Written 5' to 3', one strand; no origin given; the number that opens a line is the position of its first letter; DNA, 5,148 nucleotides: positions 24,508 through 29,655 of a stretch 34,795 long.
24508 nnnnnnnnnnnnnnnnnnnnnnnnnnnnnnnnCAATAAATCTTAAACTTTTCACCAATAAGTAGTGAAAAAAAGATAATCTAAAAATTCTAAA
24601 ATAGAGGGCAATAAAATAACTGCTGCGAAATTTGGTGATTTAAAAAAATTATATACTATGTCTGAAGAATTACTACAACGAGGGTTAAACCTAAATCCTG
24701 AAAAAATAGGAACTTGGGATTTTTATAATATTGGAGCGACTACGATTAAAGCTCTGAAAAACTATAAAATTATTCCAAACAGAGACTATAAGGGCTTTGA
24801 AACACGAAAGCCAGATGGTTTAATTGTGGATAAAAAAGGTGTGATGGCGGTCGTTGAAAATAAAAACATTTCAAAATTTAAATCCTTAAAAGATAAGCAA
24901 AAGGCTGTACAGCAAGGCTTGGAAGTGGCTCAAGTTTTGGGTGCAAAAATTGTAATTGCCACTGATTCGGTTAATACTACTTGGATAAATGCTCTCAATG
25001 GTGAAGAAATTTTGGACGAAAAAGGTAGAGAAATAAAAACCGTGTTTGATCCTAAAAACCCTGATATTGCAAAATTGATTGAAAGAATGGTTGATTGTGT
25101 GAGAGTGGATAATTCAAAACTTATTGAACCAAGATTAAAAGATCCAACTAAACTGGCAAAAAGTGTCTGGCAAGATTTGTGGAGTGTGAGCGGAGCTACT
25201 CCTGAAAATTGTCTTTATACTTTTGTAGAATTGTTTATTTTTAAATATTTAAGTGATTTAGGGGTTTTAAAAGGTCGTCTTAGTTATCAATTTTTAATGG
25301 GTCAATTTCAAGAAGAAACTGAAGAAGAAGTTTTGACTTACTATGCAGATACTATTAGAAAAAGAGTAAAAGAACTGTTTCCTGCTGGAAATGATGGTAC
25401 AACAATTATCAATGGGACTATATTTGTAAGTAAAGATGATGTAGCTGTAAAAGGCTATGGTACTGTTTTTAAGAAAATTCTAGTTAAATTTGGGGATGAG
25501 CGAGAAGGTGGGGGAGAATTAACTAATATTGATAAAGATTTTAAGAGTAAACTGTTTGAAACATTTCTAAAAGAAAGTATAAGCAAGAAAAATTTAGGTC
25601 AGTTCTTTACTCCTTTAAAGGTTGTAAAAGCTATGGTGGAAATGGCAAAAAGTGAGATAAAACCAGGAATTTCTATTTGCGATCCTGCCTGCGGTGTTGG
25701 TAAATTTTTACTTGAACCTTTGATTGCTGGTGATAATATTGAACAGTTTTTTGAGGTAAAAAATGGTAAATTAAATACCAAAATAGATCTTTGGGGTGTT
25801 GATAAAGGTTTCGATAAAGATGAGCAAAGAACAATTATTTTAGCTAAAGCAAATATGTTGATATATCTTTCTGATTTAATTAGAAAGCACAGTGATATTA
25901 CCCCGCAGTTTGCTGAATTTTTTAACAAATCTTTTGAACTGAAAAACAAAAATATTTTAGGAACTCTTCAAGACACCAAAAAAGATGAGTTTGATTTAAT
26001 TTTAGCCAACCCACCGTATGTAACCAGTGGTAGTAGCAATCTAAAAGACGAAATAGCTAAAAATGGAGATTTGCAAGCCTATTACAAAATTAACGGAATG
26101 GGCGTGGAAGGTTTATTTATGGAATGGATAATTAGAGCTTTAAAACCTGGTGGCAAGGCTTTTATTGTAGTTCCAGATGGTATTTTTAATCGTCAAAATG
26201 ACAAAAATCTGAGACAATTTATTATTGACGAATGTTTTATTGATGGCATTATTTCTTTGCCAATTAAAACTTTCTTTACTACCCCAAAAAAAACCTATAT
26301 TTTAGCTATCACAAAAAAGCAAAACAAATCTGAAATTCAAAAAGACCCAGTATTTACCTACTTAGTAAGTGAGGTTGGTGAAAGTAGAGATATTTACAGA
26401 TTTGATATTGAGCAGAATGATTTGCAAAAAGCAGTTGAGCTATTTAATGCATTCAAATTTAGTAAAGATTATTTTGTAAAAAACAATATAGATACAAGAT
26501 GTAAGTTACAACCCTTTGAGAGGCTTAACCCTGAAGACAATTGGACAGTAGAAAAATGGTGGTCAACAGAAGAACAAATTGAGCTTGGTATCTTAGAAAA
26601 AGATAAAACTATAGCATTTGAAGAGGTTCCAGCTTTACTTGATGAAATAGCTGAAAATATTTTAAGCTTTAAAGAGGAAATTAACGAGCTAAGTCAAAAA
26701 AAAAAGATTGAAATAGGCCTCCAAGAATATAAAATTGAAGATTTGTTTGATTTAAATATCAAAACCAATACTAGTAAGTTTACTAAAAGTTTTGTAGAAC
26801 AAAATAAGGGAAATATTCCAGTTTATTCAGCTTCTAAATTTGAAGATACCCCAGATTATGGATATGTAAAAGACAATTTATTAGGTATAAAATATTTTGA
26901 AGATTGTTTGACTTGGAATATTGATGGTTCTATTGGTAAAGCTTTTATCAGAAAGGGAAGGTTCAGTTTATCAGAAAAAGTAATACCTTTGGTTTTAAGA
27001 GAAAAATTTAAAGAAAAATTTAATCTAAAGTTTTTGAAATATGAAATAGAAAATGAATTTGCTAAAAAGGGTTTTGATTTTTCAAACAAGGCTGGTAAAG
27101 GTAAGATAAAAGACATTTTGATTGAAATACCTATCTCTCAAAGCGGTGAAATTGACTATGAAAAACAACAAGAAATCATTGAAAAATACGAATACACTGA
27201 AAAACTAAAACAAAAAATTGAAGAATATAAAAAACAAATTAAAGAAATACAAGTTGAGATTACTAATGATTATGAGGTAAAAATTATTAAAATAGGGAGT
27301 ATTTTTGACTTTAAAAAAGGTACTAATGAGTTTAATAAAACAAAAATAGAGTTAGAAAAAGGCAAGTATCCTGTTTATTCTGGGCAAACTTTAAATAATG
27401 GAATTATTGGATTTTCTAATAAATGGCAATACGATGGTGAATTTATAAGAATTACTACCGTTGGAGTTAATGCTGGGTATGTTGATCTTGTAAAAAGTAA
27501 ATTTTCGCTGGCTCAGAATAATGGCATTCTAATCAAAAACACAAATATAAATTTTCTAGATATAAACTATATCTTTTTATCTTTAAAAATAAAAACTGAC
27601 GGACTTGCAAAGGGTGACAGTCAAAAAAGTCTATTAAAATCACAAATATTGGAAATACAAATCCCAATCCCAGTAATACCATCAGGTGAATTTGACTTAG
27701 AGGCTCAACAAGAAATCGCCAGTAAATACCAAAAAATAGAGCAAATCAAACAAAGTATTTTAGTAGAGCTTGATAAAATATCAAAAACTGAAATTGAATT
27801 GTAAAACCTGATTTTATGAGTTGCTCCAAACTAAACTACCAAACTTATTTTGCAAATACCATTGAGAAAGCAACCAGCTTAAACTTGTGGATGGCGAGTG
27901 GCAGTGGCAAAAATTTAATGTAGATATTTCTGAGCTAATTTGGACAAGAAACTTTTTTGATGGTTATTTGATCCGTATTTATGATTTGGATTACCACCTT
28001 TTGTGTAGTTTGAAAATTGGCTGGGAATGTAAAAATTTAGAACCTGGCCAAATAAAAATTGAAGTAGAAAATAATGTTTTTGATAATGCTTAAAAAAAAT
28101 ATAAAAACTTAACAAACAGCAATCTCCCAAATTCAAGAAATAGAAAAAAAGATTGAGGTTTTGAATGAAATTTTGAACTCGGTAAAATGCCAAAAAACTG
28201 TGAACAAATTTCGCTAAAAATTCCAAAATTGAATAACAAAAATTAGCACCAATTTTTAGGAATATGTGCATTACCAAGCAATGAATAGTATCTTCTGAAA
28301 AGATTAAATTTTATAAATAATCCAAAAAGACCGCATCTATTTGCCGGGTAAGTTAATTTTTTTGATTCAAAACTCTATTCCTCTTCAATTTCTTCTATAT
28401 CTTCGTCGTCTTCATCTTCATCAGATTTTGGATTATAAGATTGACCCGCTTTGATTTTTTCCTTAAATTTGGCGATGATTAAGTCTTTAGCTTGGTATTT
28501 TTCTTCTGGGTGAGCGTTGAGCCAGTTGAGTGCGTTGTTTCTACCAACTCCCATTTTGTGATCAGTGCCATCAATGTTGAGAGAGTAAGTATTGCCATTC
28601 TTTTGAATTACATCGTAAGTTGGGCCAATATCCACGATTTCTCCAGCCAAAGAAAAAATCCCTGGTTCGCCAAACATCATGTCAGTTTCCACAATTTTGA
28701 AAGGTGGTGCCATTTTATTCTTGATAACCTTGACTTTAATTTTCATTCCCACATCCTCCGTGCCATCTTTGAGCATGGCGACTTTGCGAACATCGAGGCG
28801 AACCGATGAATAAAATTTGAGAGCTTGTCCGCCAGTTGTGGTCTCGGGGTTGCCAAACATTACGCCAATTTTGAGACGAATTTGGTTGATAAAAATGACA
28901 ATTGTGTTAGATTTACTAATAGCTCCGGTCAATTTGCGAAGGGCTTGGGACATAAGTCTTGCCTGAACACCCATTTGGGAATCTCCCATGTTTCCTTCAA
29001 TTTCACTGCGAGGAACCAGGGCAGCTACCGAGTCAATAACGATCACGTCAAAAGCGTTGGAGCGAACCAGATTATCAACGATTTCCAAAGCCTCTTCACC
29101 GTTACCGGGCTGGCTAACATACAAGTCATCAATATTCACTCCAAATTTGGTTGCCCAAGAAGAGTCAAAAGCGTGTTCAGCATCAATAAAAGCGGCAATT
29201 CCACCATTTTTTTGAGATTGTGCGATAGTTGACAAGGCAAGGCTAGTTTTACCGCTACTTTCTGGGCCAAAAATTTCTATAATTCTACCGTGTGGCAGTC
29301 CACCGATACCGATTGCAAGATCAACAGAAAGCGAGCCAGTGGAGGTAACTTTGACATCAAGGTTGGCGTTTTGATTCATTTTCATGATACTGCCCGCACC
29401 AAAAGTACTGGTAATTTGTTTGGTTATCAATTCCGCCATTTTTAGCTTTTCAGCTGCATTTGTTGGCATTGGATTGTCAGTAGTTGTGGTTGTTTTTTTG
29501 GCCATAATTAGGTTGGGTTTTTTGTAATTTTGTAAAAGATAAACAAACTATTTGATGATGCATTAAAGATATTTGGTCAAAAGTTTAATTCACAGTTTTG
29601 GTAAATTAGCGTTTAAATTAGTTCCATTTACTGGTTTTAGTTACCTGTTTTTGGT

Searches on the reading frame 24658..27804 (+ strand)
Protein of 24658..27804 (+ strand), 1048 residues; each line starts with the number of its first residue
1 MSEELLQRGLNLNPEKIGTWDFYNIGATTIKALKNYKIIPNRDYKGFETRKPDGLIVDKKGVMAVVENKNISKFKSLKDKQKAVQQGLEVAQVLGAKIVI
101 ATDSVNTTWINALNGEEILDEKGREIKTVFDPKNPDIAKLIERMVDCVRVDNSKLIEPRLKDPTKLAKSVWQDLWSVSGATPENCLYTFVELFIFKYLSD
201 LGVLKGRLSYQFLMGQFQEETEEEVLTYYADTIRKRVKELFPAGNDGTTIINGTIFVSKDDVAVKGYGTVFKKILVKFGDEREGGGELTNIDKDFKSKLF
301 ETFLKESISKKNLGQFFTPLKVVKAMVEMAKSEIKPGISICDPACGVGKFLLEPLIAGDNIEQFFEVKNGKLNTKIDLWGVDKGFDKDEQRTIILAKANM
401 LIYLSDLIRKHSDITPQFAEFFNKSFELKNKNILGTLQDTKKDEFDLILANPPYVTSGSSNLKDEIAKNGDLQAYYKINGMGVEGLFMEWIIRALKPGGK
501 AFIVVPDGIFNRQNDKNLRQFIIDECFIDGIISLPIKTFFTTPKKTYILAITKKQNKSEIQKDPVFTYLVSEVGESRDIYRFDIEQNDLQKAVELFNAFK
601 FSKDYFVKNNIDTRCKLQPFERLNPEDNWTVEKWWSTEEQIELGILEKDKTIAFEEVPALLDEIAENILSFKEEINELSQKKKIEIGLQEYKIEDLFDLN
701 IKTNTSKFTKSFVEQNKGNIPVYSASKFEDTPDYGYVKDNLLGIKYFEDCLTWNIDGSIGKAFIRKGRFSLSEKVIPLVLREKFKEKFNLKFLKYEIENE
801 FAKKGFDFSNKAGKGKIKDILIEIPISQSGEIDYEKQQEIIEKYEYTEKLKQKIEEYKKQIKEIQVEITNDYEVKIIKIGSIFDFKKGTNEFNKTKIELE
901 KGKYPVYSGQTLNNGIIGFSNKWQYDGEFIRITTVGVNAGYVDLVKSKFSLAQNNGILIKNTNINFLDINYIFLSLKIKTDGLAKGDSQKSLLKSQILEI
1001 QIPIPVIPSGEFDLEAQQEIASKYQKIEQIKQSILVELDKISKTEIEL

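Call 19: search_protein_families(library=pfam, proteins=[window:24658-27804:+], max_evalue=0.001)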
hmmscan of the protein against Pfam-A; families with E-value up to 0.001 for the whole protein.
window:24658-27804:+ (1048 aa): 3 families
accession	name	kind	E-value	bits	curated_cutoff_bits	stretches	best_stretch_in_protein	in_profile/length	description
PF02384.22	N6_Mtase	-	6.4e-36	124.7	20.4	1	293-608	3-284/311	N-6 DNA Methylase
PF01420.25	Methylase_S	-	2.2e-25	90.2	22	2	873-1035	3-163/168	Type I restriction modification DNA specificity domain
PF01170.24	UPF0020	-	1.3e-06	28.7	22.3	1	324-457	18-134/197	RMKL-like, methyltransferase domain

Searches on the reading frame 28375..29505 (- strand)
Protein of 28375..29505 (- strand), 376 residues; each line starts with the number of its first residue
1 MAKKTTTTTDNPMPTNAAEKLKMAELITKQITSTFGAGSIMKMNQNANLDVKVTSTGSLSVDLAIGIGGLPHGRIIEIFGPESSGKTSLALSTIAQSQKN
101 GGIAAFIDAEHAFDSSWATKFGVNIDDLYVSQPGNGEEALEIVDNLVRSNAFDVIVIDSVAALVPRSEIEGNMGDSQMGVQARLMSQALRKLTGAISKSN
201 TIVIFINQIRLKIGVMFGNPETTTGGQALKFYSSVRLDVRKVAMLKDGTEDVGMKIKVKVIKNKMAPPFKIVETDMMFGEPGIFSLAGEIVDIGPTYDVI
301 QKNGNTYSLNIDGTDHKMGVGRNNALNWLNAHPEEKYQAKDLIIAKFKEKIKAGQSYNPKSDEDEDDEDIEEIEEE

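Call 19: search_protein_families(library=pfam, proteins=[window:28375-29505:-], max_evalue=0.001)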
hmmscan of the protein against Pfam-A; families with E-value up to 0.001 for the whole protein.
window:28375-29505:- (376 aa): 7 families
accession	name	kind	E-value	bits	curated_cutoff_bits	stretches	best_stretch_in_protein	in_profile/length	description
PF00154.27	RecA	-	1.8e-125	418.1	27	1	26-280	5-259/262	recA bacterial DNA recombination protein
PF08423.17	Rad51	-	2.7e-11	43.6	22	1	54-242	8-212/244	Rad51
PF21096.2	RecA_C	-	5.8e-09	36.4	27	1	288-347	1-56/57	RecA C-terminal domain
PF06745.19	ATPase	-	3.3e-05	23.8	26.6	0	62-131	9-80/231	KaiC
PF01637.24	ATPase_2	-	0.00011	22.6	33.2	1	74-206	21-116/225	ATPase domain predominantly from Archaea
PF00004.35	AAA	-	0.00029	21.7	21.2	1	78-205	3-106/131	ATPase family associated with various cellular activities (AAA)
PF13479.12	AAA_24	-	0.00029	21.2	27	1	76-164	5-77/195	AAA domain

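Call 40: find_related_loci(query=window:28375-29505:-, collection=genome_contigs, flank=1000)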
Query window:28375-29505:- (376 aa) in genome_contigs; peptide patterns used: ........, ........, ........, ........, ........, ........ (x = any residue, [..] = any of these).
600 stretches matched a pattern (row limit reached: there are more); 549 encode a relative of the query (tblastn E <= 1e-3); the best 80 are kept; 80 distinct loci.
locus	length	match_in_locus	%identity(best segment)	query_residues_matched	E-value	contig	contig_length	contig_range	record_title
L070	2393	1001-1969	61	19-345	2e-132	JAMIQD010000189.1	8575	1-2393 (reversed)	MAG: Pseudobdellovibrionaceae bacterium isolate RA_AS_metabat.47_sub k201_1867877, whole genome shotgun sequence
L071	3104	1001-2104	54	12-376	2e-128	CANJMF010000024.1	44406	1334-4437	MAG: Candidatus Marinimicrobia bacterium isolate RH-23may17-595 genome assembly, contig: RH-23may17-C5823, whole genome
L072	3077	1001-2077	56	8-376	2e-128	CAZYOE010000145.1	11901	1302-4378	MAG TPA_asm: uncultured Pseudobdellovibrionaceae bacterium isolate SRP278252_co2_253 genome assembly, contig: NODE_11320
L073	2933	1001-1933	62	19-334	4e-128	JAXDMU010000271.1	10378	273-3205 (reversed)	MAG: Aliidongia sp. isolate BP_649 scaffold_61984, whole genome shotgun sequence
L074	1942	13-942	61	19-334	4e-134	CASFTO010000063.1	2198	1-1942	uncultured Alphaproteobacteria bacterium isolate SI.A54.metabat-bins.112 genome assembly, contig: SI.A54.metabat-bins.11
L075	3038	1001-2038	57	9-364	3e-126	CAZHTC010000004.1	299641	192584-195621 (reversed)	MAG TPA_asm: uncultured Bifidobacteriaceae bacterium isolate SRP257259_co1_20 genome assembly, contig: NODE_18_length_29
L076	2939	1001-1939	60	16-334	5e-126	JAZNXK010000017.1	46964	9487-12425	MAG: Alphaproteobacteria bacterium isolate T1900044779_TS20190245.MAGScoT_cleanbin_000006 SGB_2539_k141_813236, whole ge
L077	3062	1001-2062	56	2-362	2e-125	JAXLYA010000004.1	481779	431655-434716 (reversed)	MAG: Anaeromyxobacter sp. isolate STL-MYX1 C1.7.fa-4, whole genome shotgun sequence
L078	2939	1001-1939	60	30-351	4e-125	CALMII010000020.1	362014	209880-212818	MAG TPA_asm: uncultured Steroidobacter sp. isolate SRR2107171_bin.15_CONCOCT_v1.1_MAG genome assembly, contig: ERZ794917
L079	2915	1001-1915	62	25-334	3e-124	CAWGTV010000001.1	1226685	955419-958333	MAG: uncultured delta proteobacterium isolate MFD09779.bin.1.259 genome assembly, contig: contig_12750, whole genome sho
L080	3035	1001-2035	57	16-367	1e-123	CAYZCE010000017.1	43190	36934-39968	MAG TPA_asm: uncultured Rhodospirillaceae bacterium isolate SRP193066_co1_6 genome assembly, contig: NODE_1026_length_43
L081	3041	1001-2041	55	13-366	1e-124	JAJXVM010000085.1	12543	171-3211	MAG: Myxococcales bacterium isolate BP5.bin31 NODE_8781_length_12543_cov_2.412210, whole genome shotgun sequence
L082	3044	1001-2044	56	11-357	1e-123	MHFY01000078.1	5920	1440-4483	MAG: Omnitrophica WOR_2 bacterium GWA2_47_8 gwa2_scaffold_24312, whole genome shotgun sequence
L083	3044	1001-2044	56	10-366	1e-123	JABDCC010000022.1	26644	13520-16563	MAG: Alphaproteobacteria bacterium isolate BWOrgHeat_Nextera78_MAG7 3300020795.a:Ga0206962_1117, whole genome shotgun se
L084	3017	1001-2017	56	19-371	2e-123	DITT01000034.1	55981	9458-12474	MAG TPA_asm: Rickettsiales bacterium UBA6177 UBA6177_contig_10946, whole genome shotgun sequence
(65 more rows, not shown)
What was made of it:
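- Tried and rejected: Taxonomy: RecA is at most 62% identical to any GTDB representative, with best hits spread over several phyla (call 40).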
